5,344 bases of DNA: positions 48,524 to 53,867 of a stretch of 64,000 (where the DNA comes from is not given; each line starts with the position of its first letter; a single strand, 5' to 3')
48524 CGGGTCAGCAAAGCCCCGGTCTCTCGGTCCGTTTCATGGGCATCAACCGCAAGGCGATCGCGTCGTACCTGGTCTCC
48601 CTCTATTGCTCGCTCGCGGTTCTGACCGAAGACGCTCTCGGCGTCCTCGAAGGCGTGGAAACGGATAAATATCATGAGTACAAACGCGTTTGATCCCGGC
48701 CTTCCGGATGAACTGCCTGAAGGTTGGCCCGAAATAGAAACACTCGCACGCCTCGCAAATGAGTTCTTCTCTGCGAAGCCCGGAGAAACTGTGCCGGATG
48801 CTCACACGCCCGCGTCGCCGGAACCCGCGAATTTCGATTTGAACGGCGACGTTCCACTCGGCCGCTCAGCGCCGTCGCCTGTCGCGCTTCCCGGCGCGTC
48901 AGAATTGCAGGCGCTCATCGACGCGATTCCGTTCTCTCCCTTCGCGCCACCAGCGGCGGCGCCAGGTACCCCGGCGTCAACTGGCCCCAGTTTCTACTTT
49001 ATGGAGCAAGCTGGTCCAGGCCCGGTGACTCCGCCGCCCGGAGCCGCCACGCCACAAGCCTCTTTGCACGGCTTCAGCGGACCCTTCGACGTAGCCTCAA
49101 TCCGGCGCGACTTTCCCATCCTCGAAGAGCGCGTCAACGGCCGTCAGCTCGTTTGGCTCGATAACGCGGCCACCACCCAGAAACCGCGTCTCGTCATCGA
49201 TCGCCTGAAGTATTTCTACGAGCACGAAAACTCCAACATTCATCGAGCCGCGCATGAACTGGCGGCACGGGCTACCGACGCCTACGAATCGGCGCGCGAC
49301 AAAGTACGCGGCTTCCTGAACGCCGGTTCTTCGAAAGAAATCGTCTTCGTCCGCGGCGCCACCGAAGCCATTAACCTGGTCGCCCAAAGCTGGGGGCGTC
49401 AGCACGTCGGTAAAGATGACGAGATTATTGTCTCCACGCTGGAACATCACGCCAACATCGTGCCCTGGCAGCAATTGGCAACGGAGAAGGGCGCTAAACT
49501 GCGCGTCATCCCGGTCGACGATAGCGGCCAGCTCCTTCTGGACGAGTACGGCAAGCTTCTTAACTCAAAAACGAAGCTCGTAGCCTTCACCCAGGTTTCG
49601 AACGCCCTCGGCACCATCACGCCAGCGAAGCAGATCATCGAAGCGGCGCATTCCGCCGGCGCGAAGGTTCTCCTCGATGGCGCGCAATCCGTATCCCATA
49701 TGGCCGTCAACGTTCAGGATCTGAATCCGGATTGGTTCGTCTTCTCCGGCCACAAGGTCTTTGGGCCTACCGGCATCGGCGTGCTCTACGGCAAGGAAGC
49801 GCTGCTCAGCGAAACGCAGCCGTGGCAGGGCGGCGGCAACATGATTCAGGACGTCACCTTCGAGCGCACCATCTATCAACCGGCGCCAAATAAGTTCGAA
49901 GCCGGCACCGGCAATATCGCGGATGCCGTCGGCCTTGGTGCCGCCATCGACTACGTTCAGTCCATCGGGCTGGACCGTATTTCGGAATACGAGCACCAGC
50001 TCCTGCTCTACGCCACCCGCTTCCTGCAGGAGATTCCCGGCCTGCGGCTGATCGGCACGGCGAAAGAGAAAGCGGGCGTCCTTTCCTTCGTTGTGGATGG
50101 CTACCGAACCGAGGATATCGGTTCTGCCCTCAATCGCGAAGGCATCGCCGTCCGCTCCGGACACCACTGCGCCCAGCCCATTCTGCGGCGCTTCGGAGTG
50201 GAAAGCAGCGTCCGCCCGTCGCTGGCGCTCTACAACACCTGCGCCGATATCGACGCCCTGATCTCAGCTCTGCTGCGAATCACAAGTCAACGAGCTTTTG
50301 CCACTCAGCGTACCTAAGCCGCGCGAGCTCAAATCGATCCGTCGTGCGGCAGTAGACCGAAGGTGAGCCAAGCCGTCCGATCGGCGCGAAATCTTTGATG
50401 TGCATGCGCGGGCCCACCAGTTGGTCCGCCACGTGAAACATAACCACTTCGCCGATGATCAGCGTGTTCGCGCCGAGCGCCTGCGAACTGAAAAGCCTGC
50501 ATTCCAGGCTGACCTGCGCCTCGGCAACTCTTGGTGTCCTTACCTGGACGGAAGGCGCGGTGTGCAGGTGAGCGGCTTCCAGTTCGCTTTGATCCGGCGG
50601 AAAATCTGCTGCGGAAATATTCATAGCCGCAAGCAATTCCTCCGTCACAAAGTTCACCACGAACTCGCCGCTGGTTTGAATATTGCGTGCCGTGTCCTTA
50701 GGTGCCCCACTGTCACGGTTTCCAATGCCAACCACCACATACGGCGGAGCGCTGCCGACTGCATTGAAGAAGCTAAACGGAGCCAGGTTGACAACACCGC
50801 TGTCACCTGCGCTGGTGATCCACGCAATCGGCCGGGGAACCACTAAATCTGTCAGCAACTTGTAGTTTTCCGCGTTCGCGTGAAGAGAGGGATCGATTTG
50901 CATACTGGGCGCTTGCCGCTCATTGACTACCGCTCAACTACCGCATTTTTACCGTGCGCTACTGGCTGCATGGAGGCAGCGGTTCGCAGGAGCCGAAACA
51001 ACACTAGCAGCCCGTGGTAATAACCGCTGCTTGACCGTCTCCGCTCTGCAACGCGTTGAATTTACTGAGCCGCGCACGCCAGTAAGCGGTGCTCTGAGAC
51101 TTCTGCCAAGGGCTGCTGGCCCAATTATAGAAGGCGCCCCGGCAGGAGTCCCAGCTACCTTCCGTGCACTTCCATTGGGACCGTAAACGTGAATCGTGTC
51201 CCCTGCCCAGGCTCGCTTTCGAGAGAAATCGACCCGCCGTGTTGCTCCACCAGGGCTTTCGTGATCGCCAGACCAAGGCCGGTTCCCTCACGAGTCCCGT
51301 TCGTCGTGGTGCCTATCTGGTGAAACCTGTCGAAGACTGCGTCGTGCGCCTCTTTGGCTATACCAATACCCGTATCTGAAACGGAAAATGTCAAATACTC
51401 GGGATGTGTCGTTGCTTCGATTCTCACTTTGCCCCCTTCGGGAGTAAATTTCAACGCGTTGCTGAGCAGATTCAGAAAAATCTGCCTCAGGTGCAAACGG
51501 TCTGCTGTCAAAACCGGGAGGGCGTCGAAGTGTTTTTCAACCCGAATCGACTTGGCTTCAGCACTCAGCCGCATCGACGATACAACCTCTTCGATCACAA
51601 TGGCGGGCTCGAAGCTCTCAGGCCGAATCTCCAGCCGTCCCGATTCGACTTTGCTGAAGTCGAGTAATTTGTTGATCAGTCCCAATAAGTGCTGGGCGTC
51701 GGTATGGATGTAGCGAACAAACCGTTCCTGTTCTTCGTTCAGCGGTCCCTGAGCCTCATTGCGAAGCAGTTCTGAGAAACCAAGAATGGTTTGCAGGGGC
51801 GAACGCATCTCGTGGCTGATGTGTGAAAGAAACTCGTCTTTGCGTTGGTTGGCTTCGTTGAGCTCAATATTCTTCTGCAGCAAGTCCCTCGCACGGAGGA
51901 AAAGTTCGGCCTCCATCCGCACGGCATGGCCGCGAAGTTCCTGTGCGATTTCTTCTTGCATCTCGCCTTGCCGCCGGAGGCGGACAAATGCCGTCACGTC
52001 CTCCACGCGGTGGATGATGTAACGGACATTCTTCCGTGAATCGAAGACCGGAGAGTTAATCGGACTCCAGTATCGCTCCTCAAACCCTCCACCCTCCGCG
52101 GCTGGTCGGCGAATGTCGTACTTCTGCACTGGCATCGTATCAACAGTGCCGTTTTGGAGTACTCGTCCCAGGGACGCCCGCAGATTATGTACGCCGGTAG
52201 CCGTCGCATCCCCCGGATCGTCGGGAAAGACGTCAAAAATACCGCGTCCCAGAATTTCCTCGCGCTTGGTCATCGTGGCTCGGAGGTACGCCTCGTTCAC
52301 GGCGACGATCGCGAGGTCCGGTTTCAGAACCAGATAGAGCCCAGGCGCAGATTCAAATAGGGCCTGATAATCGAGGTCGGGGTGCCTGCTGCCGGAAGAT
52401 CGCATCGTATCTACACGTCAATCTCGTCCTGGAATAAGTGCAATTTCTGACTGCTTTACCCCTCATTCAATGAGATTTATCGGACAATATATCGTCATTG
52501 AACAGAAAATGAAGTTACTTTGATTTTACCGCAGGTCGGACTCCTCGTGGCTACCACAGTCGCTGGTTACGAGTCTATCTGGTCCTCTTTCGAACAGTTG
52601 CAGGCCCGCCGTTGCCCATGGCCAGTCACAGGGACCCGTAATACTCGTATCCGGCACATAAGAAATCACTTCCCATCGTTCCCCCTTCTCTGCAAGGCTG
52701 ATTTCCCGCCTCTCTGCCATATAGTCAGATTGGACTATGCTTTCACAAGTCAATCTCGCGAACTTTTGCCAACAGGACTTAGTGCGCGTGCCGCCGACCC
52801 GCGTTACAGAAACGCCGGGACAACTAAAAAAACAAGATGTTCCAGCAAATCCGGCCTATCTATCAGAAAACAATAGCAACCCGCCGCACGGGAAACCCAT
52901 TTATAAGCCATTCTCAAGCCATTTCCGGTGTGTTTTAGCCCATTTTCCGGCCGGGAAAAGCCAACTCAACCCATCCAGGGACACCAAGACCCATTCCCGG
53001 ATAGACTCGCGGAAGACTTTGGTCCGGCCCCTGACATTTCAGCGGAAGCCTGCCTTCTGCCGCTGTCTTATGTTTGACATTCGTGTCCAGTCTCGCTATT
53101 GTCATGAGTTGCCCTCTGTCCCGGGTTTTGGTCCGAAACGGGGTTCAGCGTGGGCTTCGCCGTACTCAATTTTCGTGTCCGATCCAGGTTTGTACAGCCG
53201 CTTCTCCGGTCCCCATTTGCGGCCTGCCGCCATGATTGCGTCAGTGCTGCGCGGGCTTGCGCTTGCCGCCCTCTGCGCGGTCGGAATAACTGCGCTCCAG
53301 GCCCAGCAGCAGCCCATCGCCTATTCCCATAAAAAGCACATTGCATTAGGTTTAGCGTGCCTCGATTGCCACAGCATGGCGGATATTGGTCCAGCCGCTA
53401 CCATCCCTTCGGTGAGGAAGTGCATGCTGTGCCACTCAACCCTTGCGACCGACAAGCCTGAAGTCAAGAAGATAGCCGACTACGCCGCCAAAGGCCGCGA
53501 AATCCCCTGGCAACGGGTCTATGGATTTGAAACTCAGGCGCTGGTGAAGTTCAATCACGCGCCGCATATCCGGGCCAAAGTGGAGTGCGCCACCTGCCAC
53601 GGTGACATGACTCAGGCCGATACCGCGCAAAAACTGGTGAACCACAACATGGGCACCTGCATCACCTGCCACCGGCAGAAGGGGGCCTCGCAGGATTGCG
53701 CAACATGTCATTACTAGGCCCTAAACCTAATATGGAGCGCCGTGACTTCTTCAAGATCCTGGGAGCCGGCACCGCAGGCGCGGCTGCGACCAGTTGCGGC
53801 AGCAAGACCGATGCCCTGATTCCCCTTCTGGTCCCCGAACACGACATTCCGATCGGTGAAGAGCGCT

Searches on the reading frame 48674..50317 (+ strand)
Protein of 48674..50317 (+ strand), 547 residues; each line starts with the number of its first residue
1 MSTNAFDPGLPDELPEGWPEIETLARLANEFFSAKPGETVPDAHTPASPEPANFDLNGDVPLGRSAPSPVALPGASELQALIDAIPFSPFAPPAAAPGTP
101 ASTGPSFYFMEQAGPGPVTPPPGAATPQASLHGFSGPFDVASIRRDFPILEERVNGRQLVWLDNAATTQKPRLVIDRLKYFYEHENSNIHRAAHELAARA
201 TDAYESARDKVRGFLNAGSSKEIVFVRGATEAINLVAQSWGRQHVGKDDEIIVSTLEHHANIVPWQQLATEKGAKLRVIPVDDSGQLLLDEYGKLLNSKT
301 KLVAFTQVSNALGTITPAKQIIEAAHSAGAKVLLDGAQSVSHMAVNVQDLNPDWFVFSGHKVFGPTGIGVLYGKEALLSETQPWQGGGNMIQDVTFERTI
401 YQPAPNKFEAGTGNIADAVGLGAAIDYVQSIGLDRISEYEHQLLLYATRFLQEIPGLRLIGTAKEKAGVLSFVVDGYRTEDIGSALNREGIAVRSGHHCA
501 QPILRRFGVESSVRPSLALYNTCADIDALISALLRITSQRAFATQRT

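Call 15: search_protein_families(library=pfam, proteins=[window:48674-50317:+], max_evalue=0.001)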
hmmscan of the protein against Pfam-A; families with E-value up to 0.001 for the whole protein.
window:48674-50317:+ (547 aa): 2 families
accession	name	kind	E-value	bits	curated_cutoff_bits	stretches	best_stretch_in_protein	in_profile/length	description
PF00266.25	Aminotran_5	-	1.5e-144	482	21.5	1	160-529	1-371/371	Aminotransferase class-V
PF00155.27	Aminotran_1_2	-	1.9e-07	31.1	19.7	1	206-387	46-247/361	Aminotransferase class I and II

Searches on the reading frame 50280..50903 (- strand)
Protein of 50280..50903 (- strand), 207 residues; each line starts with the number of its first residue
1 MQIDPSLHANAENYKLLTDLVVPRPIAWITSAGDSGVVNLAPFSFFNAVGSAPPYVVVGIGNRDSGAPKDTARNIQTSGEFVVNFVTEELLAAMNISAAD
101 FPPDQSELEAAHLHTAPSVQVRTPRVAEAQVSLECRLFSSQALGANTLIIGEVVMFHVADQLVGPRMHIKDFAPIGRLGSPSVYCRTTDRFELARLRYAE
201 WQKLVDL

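Call 15: search_protein_families(library=pfam, proteins=[window:50280-50903:-], max_evalue=0.001)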
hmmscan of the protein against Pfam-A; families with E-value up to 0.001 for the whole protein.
window:50280-50903:- (207 aa): 1 family
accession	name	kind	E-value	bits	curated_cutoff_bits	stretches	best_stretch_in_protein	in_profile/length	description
PF01613.24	Flavin_Reduct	-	1.8e-27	96.7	27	1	22-163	4-138/153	Flavin reductase like domain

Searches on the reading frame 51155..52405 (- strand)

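Call 15: search_protein_families(library=pfam, proteins=[window:51155-52405:-], max_evalue=0.001)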
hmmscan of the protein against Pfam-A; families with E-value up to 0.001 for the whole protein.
window:51155-52405:- (416 aa): 6 families
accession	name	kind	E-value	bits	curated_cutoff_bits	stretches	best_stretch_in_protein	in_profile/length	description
PF02518.31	HATPase_c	-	3.5e-34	118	26.4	1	302-412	2-110/111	Histidine kinase-, DNA gyrase B-, and HSP90-like ATPase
PF00512.31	HisKA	-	3.6e-20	72.2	26.9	1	189-256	2-66/66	His Kinase A (phospho-acceptor) domain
PF08448.16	PAS_4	-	4.5e-08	33.7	23.1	1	17-142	1-110/110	PAS fold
PF13426.13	PAS_9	-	3.1e-05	24.6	27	1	25-138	5-102/103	PAS domain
PF00989.32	PAS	-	0.00013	22.4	22.6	1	12-63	2-54/113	PAS fold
PF13581.12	HATPase_c_2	-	0.00017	22.1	27.4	1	315-392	45-113/127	Histidine kinase-like ATPase domain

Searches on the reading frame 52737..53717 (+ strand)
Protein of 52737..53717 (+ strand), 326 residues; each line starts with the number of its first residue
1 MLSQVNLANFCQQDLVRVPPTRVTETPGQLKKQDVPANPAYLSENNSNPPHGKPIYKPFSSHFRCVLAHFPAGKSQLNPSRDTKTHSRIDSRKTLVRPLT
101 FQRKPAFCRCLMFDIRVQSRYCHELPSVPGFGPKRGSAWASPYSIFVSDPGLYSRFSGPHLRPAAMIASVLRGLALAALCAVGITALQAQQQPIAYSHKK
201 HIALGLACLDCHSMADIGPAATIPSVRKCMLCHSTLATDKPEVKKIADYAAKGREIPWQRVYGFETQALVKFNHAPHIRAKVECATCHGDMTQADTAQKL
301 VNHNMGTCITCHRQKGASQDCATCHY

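Call 15: search_protein_families(library=pfam, proteins=[window:52737-53717:+], max_evalue=0.001)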
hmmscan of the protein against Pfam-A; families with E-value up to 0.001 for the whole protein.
window:52737-53717:+ (326 aa): 3 families
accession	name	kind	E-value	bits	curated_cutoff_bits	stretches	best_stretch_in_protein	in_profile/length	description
PF14522.11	Cytochrome_C7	-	3.3e-10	40.1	24.8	1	270-325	1-66/67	Cytochrome c7 and related cytochrome c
PF02085.21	Cytochrom_CIII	-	1.2e-09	38.8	22.9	1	189-240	16-60/101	Class III cytochrome C family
PF14537.11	Cytochrom_c3_2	-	1.5e-06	29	25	0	201-243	2-43/79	Cytochrome c3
